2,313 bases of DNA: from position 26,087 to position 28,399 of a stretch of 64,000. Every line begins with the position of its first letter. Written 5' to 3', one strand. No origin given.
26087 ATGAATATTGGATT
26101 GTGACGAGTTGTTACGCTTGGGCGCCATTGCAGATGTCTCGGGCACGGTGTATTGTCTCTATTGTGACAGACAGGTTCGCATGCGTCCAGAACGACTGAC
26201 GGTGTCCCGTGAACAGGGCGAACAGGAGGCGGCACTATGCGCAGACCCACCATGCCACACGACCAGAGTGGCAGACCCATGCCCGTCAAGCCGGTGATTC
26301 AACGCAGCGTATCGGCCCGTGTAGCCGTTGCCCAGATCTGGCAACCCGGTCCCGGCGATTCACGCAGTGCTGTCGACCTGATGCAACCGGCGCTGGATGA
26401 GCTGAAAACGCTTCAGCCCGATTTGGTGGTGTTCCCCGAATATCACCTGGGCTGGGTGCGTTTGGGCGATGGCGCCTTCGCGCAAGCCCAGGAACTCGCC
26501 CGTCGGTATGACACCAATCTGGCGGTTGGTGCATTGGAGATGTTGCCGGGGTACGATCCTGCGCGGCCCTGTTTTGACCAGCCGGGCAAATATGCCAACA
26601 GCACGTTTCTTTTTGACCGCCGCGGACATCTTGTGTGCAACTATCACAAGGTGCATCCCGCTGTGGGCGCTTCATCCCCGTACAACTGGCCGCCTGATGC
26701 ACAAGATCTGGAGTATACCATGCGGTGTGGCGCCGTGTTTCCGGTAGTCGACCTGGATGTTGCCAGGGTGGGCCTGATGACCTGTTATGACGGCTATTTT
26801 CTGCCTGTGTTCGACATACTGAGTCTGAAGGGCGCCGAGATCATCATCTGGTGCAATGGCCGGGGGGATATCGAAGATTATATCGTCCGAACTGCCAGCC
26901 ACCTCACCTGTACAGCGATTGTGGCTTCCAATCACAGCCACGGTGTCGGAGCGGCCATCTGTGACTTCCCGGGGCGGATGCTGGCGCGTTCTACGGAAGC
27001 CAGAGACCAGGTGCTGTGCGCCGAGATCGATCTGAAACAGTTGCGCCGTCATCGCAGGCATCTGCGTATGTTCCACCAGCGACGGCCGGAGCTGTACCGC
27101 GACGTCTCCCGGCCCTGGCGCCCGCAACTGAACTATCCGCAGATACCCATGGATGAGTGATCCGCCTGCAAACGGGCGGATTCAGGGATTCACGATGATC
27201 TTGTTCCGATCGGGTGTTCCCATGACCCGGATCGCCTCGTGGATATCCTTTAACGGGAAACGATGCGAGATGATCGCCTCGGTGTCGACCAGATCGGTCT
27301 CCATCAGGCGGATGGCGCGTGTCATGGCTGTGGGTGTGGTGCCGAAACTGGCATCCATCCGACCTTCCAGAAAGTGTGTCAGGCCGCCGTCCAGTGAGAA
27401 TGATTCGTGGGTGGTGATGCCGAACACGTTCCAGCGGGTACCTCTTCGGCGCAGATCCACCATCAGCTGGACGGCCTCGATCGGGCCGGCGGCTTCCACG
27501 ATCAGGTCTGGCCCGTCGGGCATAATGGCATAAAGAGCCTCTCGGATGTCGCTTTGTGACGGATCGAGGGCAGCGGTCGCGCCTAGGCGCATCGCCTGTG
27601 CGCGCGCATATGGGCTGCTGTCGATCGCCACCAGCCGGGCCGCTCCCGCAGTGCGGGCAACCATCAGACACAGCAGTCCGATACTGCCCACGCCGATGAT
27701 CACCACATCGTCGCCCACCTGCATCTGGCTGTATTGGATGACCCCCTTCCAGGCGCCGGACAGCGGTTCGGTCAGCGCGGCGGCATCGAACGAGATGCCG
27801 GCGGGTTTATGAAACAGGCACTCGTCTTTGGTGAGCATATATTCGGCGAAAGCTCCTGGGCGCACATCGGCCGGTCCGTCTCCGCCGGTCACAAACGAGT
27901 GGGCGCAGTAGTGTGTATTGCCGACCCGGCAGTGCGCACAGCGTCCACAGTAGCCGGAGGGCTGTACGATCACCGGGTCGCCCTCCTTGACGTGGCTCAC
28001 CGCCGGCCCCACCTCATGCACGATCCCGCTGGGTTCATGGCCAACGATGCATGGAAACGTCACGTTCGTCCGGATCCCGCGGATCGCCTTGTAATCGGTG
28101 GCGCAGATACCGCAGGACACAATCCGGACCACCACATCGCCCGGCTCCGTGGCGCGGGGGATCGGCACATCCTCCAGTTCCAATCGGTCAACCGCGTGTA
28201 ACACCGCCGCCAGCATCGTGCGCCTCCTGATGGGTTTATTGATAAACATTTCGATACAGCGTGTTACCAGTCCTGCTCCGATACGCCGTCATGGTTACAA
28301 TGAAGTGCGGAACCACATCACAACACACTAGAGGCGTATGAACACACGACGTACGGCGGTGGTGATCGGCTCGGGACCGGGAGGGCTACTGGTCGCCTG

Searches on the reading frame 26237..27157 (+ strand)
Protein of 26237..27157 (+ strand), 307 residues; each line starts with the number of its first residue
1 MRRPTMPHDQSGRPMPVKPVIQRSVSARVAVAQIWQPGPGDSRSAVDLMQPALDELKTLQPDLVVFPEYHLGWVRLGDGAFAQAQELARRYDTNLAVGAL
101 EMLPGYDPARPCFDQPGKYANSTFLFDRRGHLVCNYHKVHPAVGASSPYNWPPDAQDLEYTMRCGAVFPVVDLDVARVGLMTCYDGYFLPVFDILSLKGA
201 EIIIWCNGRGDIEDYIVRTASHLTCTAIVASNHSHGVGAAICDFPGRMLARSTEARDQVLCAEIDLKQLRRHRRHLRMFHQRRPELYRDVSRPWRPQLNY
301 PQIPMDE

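Call 3: search_protein_families(library=pfam, proteins=[window:26237-27157:+], max_evalue=0.01)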
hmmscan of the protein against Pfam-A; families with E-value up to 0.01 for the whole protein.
window:26237-27157:+ (307 aa): 1 family
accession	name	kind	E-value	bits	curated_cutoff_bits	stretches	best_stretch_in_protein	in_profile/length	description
PF00795.27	CN_hydrolase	-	9e-22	78.1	23.2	1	28-273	1-255/256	Carbon-nitrogen hydrolase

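Call 4: search_protein_families(library=ncbifam, proteins=[window:26237-27157:+], max_evalue=0.01)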
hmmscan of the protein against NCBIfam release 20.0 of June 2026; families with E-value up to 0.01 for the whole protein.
window:26237-27157:+ (307 aa): 8 families
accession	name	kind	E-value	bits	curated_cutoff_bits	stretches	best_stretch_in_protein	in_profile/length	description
TIGR03381.1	agmatine_aguB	equivalog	1.2e-12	47.8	410.25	2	240-289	229-278/279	N-carbamoylputrescine amidase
NF033621.1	de_GSH_amidase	exception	9.9e-11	41.5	355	1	114-283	86-254/260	deaminated glutathione amidase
NF043013.1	DeGluthAmidYersProt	equivalog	1.3e-10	40.9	500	1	77-204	61-178/278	deaminated glutathione amidase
TIGR00546.1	lnt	equivalog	7.9e-09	35.2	132.9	1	48-204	186-345/395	apolipoprotein N-acyltransferase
NF040852.1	nitrile_Arch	equivalog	1.2e-07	31.1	500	1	167-204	130-167/262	nitrilase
NF009803.0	PRK13287.1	equivalog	1.3e-06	27.4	406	1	119-275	113-268/333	formamidase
NF009802.0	PRK13286.1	equivalog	2.2e-05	23.6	427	1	121-277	117-271/345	aliphatic amidase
TIGR04048.1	nitrile_sll0784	equivalog_domain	0.001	18.1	502.6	0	225-287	228-291/301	Nit6803 family nitrilase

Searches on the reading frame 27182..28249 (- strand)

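Call 3: search_protein_families(library=pfam, proteins=[window:27182-28249:-], max_evalue=0.01)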
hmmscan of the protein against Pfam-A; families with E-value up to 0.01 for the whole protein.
window:27182-28249:- (355 aa): 3 families
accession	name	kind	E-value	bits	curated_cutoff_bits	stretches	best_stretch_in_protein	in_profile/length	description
PF08240.17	ADH_N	-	7.3e-27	94.1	23.5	1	36-149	2-103/104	Alcohol dehydrogenase GroES-like domain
PF00107.32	ADH_zinc_N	-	9.5e-16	58.4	31.8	1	190-317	2-128/129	Zinc-binding dehydrogenase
PF16912.11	Glu_dehyd_C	-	8.1e-07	29.2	34.9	1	156-292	3-145/211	Glucose dehydrogenase C-terminus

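Call 4: search_protein_families(library=ncbifam, proteins=[window:27182-28249:-], max_evalue=0.01)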
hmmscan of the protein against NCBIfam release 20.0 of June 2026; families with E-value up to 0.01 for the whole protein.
window:27182-28249:- (355 aa): 25 families
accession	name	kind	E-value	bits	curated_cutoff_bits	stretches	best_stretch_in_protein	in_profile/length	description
NF041097.1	keto_inos_dh_IolM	equivalog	2.3e-53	181.2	450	1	8-354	25-388/389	scyllo-inosose 3-dehydrogenase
TIGR00692.1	tdh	equivalog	1.3e-51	175.7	458.35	1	23-353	11-338/340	L-threonine 3-dehydrogenase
NF003808.0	PRK05396.1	equivalog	3.6e-51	174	380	1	23-354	13-339/341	L-threonine 3-dehydrogenase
TIGR03989.1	Rxyl_3153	subfamily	2e-36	126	440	1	14-341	4-356/370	NDMA-dependent alcohol dehydrogenase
NF007489.0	PRK10083.1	equivalog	9.7e-35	120.1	376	1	12-348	1-328/339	Zn-dependent oxidoreductase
NF007642.0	PRK10309.1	equivalog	7.2e-34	117.5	550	1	13-277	2-260/347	galactitol-1-phosphate 5-dehydrogenase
TIGR03451.1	mycoS_dep_FDH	equivalog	7.5e-34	117.1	512.9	1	23-344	14-347/358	S-(hydroxymethyl)mycothiol dehydrogenase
NF007375.0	PRK09880.1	equivalog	1.8e-33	115.7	469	1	36-345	27-332/344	L-idonate 5-dehydrogenase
NF010344.0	PRK13771.1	subfamily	4e-32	111.5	349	1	12-347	1-324/334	putative alcohol dehydrogenase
TIGR02818.1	adh_III_F_hyde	equivalog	4.5e-32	111.5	543.95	2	18-125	9-115/368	S-(hydroxymethyl)glutathione dehydrogenase/class III alcohol dehydrogenase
TIGR03366.1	HpnZ_proposed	hypoth_equivalog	4.2e-27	95.2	328.1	1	35-265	4-241/315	putative phosphonate catabolism associated alcohol dehydrogenase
NF041172.1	AcrlCoa_red_Thmprot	equivalog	1.8e-26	92.9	500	1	14-348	3-326/334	acryloyl-CoA reductase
TIGR03201.1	dearomat_had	equivalog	1.1e-22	80.7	338.65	1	26-339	14-332/349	6-hydroxycyclohex-1-ene-1-carbonyl-CoA dehydrogenase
NF006940.0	PRK09422.1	equivalog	7.7e-22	77.7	344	1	12-239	1-223/338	alcohol dehydrogenase AdhP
NF047908.1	AldhRedAhr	equivalog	7.7e-21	74.3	470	1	34-343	26-322/335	NADPH-dependent aldehyde reductase Ahr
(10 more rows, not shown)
